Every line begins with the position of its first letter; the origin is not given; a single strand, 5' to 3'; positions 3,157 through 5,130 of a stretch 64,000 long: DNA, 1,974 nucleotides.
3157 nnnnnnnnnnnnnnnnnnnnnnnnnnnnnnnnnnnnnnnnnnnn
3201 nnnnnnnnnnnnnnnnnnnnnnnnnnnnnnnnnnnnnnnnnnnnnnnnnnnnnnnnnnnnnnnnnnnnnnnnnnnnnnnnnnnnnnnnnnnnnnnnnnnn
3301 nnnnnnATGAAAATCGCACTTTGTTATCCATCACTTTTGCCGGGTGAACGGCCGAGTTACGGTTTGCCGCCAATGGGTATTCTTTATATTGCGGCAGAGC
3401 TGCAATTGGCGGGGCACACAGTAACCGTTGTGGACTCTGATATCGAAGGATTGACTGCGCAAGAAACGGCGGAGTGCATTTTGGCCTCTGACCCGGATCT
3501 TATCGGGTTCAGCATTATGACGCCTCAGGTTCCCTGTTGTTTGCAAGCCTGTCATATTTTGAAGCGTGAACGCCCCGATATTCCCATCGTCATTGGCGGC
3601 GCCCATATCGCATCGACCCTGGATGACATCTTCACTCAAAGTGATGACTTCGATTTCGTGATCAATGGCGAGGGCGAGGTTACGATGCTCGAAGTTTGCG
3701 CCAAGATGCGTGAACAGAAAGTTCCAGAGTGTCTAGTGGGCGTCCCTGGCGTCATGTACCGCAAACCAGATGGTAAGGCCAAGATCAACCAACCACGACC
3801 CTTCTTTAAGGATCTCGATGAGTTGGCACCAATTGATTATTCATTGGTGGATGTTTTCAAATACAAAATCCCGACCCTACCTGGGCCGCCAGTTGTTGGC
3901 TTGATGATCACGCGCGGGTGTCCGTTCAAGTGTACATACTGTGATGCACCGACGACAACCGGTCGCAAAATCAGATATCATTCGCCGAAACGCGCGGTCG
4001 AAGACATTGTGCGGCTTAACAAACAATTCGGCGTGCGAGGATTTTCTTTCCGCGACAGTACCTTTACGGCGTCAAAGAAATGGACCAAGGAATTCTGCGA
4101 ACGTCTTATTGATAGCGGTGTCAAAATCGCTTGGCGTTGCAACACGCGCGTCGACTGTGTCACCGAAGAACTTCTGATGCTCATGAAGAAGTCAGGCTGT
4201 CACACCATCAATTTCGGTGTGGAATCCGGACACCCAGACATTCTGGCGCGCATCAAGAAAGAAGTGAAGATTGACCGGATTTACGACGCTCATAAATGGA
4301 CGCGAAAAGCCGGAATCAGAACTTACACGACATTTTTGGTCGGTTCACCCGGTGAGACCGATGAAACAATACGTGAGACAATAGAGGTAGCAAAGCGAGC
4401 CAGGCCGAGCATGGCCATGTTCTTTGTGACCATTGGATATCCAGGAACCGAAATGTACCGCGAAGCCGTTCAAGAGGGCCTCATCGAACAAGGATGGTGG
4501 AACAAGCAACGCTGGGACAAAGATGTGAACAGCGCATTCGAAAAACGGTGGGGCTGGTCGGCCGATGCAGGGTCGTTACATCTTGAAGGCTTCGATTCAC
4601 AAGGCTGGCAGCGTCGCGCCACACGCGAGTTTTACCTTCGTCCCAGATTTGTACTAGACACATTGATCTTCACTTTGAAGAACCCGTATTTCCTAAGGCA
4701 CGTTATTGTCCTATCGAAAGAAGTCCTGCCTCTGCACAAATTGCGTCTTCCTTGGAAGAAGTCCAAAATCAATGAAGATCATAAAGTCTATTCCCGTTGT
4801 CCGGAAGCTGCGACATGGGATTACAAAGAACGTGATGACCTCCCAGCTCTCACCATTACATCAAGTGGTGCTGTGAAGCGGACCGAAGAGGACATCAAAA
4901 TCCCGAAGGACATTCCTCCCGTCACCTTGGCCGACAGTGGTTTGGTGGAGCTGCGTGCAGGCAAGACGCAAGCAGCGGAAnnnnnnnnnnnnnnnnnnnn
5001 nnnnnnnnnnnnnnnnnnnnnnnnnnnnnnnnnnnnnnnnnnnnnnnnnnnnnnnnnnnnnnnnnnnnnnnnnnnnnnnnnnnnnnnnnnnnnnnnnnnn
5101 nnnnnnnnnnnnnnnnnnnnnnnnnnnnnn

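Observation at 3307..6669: Convergent pair of diverged B12-radical-SAM paralogs sharing a conserved ~120-aa C-terminal extension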

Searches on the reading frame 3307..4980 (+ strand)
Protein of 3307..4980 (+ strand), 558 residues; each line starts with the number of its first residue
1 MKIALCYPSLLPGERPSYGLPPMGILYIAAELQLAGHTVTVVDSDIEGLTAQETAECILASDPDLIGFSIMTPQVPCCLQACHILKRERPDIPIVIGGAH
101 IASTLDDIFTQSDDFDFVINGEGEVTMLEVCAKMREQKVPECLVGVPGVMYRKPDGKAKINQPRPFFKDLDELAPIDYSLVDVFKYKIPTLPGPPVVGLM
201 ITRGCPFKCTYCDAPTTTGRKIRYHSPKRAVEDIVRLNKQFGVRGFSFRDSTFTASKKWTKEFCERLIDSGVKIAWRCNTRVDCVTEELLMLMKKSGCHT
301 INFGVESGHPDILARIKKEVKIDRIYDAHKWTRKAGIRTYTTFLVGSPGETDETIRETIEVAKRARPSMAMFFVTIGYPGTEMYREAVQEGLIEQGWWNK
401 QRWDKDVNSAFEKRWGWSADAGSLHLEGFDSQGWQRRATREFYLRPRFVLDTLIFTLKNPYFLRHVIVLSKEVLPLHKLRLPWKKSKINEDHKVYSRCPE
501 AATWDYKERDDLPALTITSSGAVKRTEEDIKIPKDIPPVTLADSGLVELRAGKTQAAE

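Call 4: search_protein_families(library=pfam, proteins=[window:3307-4980:+], max_evalue=0.1)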
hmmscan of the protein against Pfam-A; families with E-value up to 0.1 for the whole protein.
window:3307-4980:+ (558 aa): 3 families
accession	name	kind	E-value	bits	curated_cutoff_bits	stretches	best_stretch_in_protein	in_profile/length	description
PF04055.27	Radical_SAM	-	2.4e-28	99.8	29.5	1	201-360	3-164/166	Radical SAM superfamily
PF02310.24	B12-binding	-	9.8e-23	80.7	32.1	1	20-130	12-120/121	B12 binding domain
PF19864.5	Radical_SAM_N2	-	0.016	15.1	29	1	84-138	77-129/151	Radical SAM proteins, N-terminal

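Call 5: search_protein_families(library=ncbifam, proteins=[window:3307-4980:+], max_evalue=0.1)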
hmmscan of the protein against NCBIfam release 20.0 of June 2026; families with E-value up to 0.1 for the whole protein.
window:3307-4980:+ (558 aa): 48 families (the best 25 are shown)
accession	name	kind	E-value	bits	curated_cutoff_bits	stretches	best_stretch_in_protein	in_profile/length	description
TIGR02026.1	BchE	equivalog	4.1e-62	210.6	481.35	1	18-391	18-391/497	magnesium-protoporphyrin IX monomethyl ester anaerobic oxidative cyclase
TIGR03471.1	HpnJ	equivalog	1.1e-60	205.8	577.6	1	40-396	48-396/472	hopanoid biosynthesis associated radical SAM protein HpnJ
NF050148.1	rSAM_ApyD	equivalog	1.9e-58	198.4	750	1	21-389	24-395/645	RiPP biosynthesis radical SAM protein ApyD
TIGR04072.2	rSAM_ladder_B12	equivalog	3.9e-46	157.6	360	2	196-395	180-380/443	lipid biosynthesis B12-binding/radical SAM protein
TIGR04479.1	bcpD_PhpK_rSAM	subfamily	1.4e-41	142.5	600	1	20-369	70-413/504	PhpK family radical SAM P-methyltransferase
NF033070.1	rSAM_AprD4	equivalog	1.2e-39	136.5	500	1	145-394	147-397/456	AprD4 family radical SAM diol-dehydratase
TIGR04385.1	B12_rSAM_cofa1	equivalog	1.8e-38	132.9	450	1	22-362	20-361/438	B12 lower ligand biosynthesis radical SAM protein BzaD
TIGR04367.1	HpnR_B12_rSAM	equivalog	1.1e-36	126.5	650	1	1-386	1-372/490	hopanoid C-3 methylase HpnR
NF038361.1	rSAM_Sden_1168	equivalog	2.8e-36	125.2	575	1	20-393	83-479/560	Sden_1168 family B12-binding radical SAM P-methyltransferase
TIGR03975.1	rSAM_ocin_1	subfamily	8.7e-31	107.1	281.85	1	52-361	118-426/606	RiPP maturation radical SAM C-methyltransferase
TIGR04013.1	B12_SAM_MJ_1487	hypoth_equivalog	2.6e-30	105.6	251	2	52-243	32-194/382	TIGR04013 family B12-binding domain/radical SAM domain-containing protein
NF033712.0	B12_rSAM_KedN5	subfamily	9.5e-30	103.4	700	1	50-386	49-390/624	KedN5 family methylcobalamin-dependent radical SAM C-methyltransferase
TIGR04014.1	B12_SAM_MJ_0865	equivalog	1.3e-27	96.7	360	1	84-389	60-360/434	methyl-coenzyme M reductase glutamine C-methyltransferase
NF040542.1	rSAM_RCCLKC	equivalog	9.1e-23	81.1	450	1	20-353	11-338/423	arsinothricin biosynthesis radical SAM protein ArsL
NF045585.1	rSAM_slr0320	equivalog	2.9e-21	75.6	775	1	85-363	132-407/511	photosystem II high light acclimation radical SAM protein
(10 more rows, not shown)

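Call 11: find_homologous_proteins(query=window:3307-4980:+, max_evalue=1e-10)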
Query window:3307-4980:+ (558 aa): 645 proteins with E <= 1e-10 among 8000 candidates; the best 120 are listed.
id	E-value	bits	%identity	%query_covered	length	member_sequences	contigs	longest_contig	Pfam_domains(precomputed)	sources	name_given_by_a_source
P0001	0.0e+0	1171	88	100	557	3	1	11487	PF04055.28,PF02310.25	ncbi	-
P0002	0.0e+0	1126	85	99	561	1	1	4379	PF04055.28,PF02310.25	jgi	jgi:anaerobic magnesium-protoporphyrin IX monomethyl ester cyclase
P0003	0.0e+0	1054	78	99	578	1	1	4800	PF04055.28,PF02310.25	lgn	-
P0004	6.0e-297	1004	76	99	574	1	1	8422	PF04055.28,PF02310.25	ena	-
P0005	1.1e-288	977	77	95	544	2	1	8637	PF04055.28,PF02310.25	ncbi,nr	ncbi:MAG: B12-binding domain-containing radical SAM protein [Methylococcaceae bacterium]|nr:B12-bind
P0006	1.4e-275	933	73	93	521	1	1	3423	PF04055.28,PF02310.25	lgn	-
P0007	7.2e-274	928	73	92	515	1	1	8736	PF04055.28,PF02310.25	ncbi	-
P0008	2.0e-268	910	72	92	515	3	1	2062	PF04055.28,PF02310.25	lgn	-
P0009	9.7e-266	901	70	93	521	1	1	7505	PF04055.28,PF02310.25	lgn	-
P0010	3.7e-264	896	70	93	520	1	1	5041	PF04055.28,PF02310.25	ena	-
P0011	3.9e-263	892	71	92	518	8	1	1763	PF04055.28,PF02310.25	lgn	-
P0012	8.0e-258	875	70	92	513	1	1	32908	PF04055.28,PF02310.25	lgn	-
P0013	2.6e-257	873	71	92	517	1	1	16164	PF04055.28,PF02310.25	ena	-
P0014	7.7e-257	871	71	91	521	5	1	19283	PF04055.28,PF02310.25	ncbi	-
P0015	2.6e-254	863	69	92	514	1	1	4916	PF04055.28,PF02310.25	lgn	-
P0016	6.5e-251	852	67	92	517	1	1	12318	PF04055.28,PF02310.25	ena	-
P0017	1.5e-247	841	67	92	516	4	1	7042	PF04055.28,PF02310.25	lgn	-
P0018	3.7e-247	839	67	91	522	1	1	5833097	PF04055.28,PF02310.25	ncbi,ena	-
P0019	3.0e-246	836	74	84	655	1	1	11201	PF04055.28,PF02310.25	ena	-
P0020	1.4e-245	834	67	92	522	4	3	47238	PF04055.28,PF02310.25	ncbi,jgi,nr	ncbi:MAG: radical SAM protein [Deltaproteobacteria bacterium]|nr:radical SAM protein [Deltaproteobac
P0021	3.3e-245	833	70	87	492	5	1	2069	PF04055.28,PF02310.25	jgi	jgi:radical SAM superfamily enzyme YgiQ (UPF0313 family)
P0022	3.6e-239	813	68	89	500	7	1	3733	PF04055.28,PF02310.25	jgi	jgi:anaerobic magnesium-protoporphyrin IX monomethyl ester cyclase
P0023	1.4e-225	768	61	91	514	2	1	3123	PF04055.28,PF02310.25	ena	-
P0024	1.5e-225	768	61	91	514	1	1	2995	PF04055.28,PF02310.25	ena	-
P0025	2.0e-224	764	61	91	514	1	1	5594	PF04055.28,PF02310.25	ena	-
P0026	3.9e-224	763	61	91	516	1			PF04055.28,PF02310.25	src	-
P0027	1.8e-215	735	61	91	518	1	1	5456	PF04055.28,PF02310.25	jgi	jgi:anaerobic magnesium-protoporphyrin IX monomethyl ester cyclase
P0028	5.8e-215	733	60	91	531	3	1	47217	PF04055.28,PF02310.25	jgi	jgi:radical SAM superfamily enzyme YgiQ (UPF0313 family)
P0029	1.1e-213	729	60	92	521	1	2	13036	PF04055.28,PF02310.25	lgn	-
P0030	5.5e-212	723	59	92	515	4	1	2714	PF04055.28,PF02310.25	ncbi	-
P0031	2.7e-211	721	59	91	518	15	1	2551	PF04055.28,PF02310.25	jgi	jgi:anaerobic magnesium-protoporphyrin IX monomethyl ester cyclase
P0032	7.1e-211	720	57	92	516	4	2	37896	PF04055.28,PF02310.25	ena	-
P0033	1.0e-209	716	57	92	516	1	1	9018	PF04055.28,PF02310.25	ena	-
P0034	2.2e-209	715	60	91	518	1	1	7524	PF04055.28,PF02310.25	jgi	-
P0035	3.8e-206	704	57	93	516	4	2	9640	PF04055.28,PF02310.25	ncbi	-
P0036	3.5e-205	701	55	92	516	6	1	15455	PF04055.28,PF02310.25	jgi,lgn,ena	-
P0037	1.3e-203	696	55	92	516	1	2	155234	PF04055.28,PF02310.25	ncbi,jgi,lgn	-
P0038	1.3e-203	696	56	92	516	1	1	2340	PF04055.28,PF02310.25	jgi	-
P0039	2.4e-203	695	58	91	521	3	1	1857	PF04055.28,PF02310.25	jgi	jgi:radical SAM superfamily enzyme YgiQ (UPF0313 family)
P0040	2.1e-202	692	59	88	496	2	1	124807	PF04055.28,PF02310.25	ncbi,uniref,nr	ncbi:Fe-S oxidoreductase [Candidatus Scalindua japonica]|uniref:Fe-S oxidoreductase n=2 Tax=Candidat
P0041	7.7e-200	683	55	93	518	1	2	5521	PF04055.28,PF02310.25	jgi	jgi:anaerobic magnesium-protoporphyrin IX monomethyl ester cyclase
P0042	4.6e-199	681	55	93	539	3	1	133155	PF04055.28,PF02310.25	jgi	jgi:magnesium-protoporphyrin IX monomethyl ester (oxidative) cyclase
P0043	5.2e-199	681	57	92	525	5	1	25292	PF04055.28,PF02310.25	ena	-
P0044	6.1e-199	680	57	92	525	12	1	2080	PF04055.28,PF02310.25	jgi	-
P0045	3.0e-198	678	55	91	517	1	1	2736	PF04055.28,PF02310.25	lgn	-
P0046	2.5e-197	675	56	92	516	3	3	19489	PF04055.28,PF02310.25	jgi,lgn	-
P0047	1.0e-195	670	56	92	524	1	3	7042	PF04055.28,PF02310.25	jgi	jgi:radical SAM superfamily enzyme YgiQ (UPF0313 family)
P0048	3.7e-195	668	54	91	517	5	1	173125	PF04055.28,PF02310.25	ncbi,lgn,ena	-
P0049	4.4e-195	668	56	92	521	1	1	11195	PF04055.28,PF02310.25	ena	-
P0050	5.6e-194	664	53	92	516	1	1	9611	PF04055.28,PF02310.25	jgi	jgi:radical SAM superfamily enzyme YgiQ (UPF0313 family)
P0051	6.0e-194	664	55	92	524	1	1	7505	PF04055.28,PF02310.25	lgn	-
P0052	9.4e-194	663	55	91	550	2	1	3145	PF04055.28,PF02310.25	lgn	-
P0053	1.3e-193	663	55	92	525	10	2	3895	PF04055.28,PF02310.25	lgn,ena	-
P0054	3.6e-193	661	53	93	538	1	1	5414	PF04055.28,PF02310.25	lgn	-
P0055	5.1e-193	661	56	90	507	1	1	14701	PF04055.28,PF02310.25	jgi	jgi:radical SAM superfamily enzyme YgiQ (UPF0313 family)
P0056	7.3e-193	660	54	91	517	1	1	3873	PF04055.28,PF02310.25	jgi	-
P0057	2.1e-192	659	54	95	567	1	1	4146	PF04055.28,PF02310.25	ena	-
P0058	9.8e-192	657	55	91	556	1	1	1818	PF04055.28,PF02310.25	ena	-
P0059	1.2e-191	656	55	87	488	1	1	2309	PF04055.28,PF02310.25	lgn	-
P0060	4.0e-191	654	54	93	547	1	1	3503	PF04055.28,PF02310.25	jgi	-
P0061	5.1e-191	654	54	92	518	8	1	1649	PF04055.28,PF02310.25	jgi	jgi:radical SAM superfamily enzyme YgiQ (UPF0313 family)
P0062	7.4e-191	654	53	91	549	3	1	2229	PF04055.28,PF02310.25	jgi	jgi:radical SAM superfamily enzyme YgiQ (UPF0313 family)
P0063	1.8e-190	652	54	91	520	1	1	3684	PF04055.28,PF02310.25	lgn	-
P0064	1.3e-189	650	60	82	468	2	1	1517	PF04055.28,PF02310.25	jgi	jgi:radical SAM superfamily enzyme YgiQ (UPF0313 family)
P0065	3.6e-189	648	53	91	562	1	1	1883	PF04055.28,PF02310.25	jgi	jgi:radical SAM superfamily enzyme YgiQ (UPF0313 family)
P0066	7.8e-189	647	53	92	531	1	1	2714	PF04055.28,PF02310.25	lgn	-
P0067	9.2e-189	647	54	92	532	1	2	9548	PF04055.28,PF02310.25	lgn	-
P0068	3.5e-188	645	53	92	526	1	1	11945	PF04055.28,PF02310.25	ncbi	-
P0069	5.9e-188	644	53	94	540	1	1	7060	PF04055.28,PF02310.25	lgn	-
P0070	6.9e-188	644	53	91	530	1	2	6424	PF04055.28,PF02310.25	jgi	jgi:radical SAM superfamily enzyme YgiQ (UPF0313 family)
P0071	9.0e-188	643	53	95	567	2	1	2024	PF04055.28,PF02310.25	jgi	jgi:anaerobic magnesium-protoporphyrin IX monomethyl ester cyclase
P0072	2.9e-187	642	52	93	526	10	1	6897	PF04055.28,PF02310.25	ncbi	-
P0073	3.8e-187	641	54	92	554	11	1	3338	PF04055.28,PF02310.25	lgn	-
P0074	5.5e-187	641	51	98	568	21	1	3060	PF04055.28,PF02310.25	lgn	-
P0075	6.8e-187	641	53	92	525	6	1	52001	PF04055.28,PF02310.25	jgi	jgi:radical SAM superfamily enzyme YgiQ (UPF0313 family)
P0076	7.5e-187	640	54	92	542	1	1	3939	PF04055.28,PF02310.25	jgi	-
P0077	7.9e-187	640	54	91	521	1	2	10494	PF04055.28,PF02310.25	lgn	-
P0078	1.7e-186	639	55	89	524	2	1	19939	PF04055.28,PF02310.25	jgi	-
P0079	4.5e-186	638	55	91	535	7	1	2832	PF04055.28,PF02310.25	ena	-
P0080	5.6e-186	637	53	92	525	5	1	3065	PF04055.28,PF02310.25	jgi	jgi:anaerobic magnesium-protoporphyrin IX monomethyl ester cyclase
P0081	5.7e-186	637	53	91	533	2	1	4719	PF04055.28,PF02310.25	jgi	-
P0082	5.8e-186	637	53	91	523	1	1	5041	PF04055.28,PF02310.25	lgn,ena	-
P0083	2.8e-185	635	53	91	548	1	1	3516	PF04055.28,PF02310.25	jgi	jgi:radical SAM superfamily enzyme YgiQ (UPF0313 family)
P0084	4.0e-185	635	54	91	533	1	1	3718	PF04055.28,PF02310.25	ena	-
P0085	4.3e-185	635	53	91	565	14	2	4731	PF04055.28,PF02310.25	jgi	jgi:anaerobic magnesium-protoporphyrin IX monomethyl ester cyclase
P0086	6.8e-185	634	53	91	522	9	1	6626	PF04055.28,PF02310.25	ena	-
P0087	7.1e-185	634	55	86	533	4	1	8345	PF04055.28,PF02310.25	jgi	jgi:anaerobic magnesium-protoporphyrin IX monomethyl ester cyclase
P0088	7.3e-185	634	54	92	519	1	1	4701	PF04055.28,PF02310.25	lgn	-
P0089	9.4e-185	633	53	91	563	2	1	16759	PF04055.28,PF02310.25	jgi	jgi:radical SAM superfamily enzyme YgiQ (UPF0313 family)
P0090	1.8e-184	632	52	92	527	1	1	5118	PF04055.28,PF02310.25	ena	-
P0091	2.2e-184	632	52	94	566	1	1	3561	PF04055.28,PF02310.25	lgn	-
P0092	2.2e-184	632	53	92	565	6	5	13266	PF04055.28,PF02310.25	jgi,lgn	jgi:radical SAM superfamily enzyme YgiQ (UPF0313 family)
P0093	3.2e-184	632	51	94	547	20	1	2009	PF04055.28,PF02310.25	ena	-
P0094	6.3e-184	631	50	96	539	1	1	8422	PF04055.28,PF02310.25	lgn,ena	-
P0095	8.6e-184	630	52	92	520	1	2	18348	PF04055.28,PF02310.25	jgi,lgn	jgi:radical SAM superfamily enzyme YgiQ (UPF0313 family)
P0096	1.3e-183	630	52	93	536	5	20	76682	PF04055.28,PF02310.25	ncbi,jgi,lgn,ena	-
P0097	1.7e-183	629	53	91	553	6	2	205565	PF04055.28,PF02310.25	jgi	jgi:radical SAM superfamily enzyme YgiQ (UPF0313 family)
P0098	2.0e-183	629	51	97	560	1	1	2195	PF04055.28,PF02310.25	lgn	-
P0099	2.1e-183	629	52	91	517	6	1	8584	PF04055.28,PF02310.25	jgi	jgi:radical SAM superfamily enzyme YgiQ (UPF0313 family)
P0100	3.0e-183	628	50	97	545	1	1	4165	PF04055.28,PF02310.25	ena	-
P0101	3.0e-183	628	52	93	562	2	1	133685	PF04055.28,PF02310.25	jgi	jgi:anaerobic magnesium-protoporphyrin IX monomethyl ester cyclase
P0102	3.2e-183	628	53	91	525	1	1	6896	PF04055.28,PF02310.25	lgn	-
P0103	6.1e-183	627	52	91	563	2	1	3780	PF04055.28,PF02310.25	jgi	jgi:radical SAM superfamily enzyme YgiQ (UPF0313 family)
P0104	9.3e-183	627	52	91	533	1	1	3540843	PF04055.28,PF02310.25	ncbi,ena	-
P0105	1.9e-182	626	53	92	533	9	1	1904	PF04055.28,PF02310.25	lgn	-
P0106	2.4e-182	625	52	92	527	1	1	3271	PF04055.28,PF02310.25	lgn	-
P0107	2.9e-182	625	53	92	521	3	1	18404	PF04055.28,PF02310.25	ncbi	-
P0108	4.9e-182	624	52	91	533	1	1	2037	PF04055.28,PF02310.25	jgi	jgi:radical SAM superfamily enzyme YgiQ (UPF0313 family)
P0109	7.8e-182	624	52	90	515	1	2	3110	PF04055.28,PF02310.25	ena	-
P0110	9.8e-182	623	51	94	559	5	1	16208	PF04055.28,PF02310.25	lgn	-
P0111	1.5e-181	623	51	92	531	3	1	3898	PF04055.28,PF02310.25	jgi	-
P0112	3.0e-181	622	52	92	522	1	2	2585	PF04055.28,PF02310.25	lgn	-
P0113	7.6e-181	621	53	88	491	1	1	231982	PF04055.28,PF02310.25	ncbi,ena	-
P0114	9.4e-181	620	53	92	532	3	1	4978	PF04055.28,PF02310.25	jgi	jgi:anaerobic magnesium-protoporphyrin IX monomethyl ester cyclase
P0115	1.4e-180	620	53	91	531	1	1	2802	PF04055.28,PF02310.25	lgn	-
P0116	1.4e-180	620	52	93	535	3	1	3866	PF04055.28,PF02310.25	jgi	jgi:radical SAM superfamily enzyme YgiQ (UPF0313 family)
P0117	4.9e-180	618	51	94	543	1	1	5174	PF04055.28,PF02310.25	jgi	jgi:anaerobic magnesium-protoporphyrin IX monomethyl ester cyclase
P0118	7.0e-180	617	52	91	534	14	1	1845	PF04055.28,PF02310.25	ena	-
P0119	2.3e-178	612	52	92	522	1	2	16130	PF04055.28,PF02310.25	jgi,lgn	jgi:radical SAM superfamily enzyme YgiQ (UPF0313 family)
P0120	9.3e-178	610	52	92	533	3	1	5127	PF04055.28,PF02310.25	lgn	-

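Call 12: find_related_loci(query=window:3307-4980:+, collection=genome_contigs, flank=10000)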
Query window:3307-4980:+ (558 aa) in genome_contigs; peptide patterns used: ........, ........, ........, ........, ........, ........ (x = any residue, [..] = any of these).
46 stretches matched a pattern; 3 encode a relative of the query (tblastn E <= 1e-3); 3 distinct loci.
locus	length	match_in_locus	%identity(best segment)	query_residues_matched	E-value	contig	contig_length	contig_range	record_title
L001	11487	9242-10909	88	1-556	0e+0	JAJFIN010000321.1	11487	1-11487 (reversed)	MAG: Alphaproteobacteria bacterium isolate OFTM322 OFTM322_320, whole genome shotgun sequence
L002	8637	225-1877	78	1-551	0e+0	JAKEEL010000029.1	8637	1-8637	MAG: Methylococcaceae bacterium isolate PMV_1.33 PMV_1.33.k101_68005, whole genome shotgun sequence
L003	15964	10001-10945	24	86-397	1e-21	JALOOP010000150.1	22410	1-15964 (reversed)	MAG: Oculatellaceae cyanobacterium Prado106 scaffold_7211, whole genome shotgun sequence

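Call 16: find_encoding_contigs(protein=P0018, flank=10000, max_places=2)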
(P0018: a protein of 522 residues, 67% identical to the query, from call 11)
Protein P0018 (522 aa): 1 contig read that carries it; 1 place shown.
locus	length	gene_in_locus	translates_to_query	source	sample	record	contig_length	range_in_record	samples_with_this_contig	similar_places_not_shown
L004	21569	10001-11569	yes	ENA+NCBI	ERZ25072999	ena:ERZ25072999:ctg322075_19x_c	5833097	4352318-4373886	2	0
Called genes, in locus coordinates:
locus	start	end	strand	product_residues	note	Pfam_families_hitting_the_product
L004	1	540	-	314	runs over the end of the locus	PF13793:Pribosyltran_N, PF00156:Pribosyltran, PF14572:Pribosyl_synth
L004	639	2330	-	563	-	PF00749:tRNA-synt_1c, PF03950:tRNA-synt_1c_C, PF20974:tRNA-synt_1c_C2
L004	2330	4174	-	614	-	PF00135:COesterase, PF00756:Esterase (weak), PF20434:BD-FAE, PF07859:Abhydrolase_3 (faint), PF00135:COesterase (weak)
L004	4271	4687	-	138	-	PF01814:Hemerythrin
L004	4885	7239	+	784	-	PF05048:NosD (weak), PF13229:Beta_helix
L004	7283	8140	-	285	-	-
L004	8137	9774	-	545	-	PF00355:Rieske, PF01645:Glu_synthase, PF01070:FMN_dh (weak)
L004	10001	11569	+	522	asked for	PF02310:B12-binding, PF04055:Radical_SAM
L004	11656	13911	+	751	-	-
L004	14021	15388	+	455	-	PF13701:DDE_Tnp_1_4, PF01609:DDE_Tnp_1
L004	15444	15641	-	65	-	-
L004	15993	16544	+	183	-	PF02525:Flavodoxin_2, PF03358:FMN_red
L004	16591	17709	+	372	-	PF07690:MFS_1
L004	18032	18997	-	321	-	PF03706:LPG_synthase_TM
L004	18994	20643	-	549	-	PF13231:PMT_2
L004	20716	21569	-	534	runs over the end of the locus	PF02310:B12-binding, PF04055:Radical_SAM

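Call 17: find_encoding_contigs(protein=P0104, flank=10000, max_places=2)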
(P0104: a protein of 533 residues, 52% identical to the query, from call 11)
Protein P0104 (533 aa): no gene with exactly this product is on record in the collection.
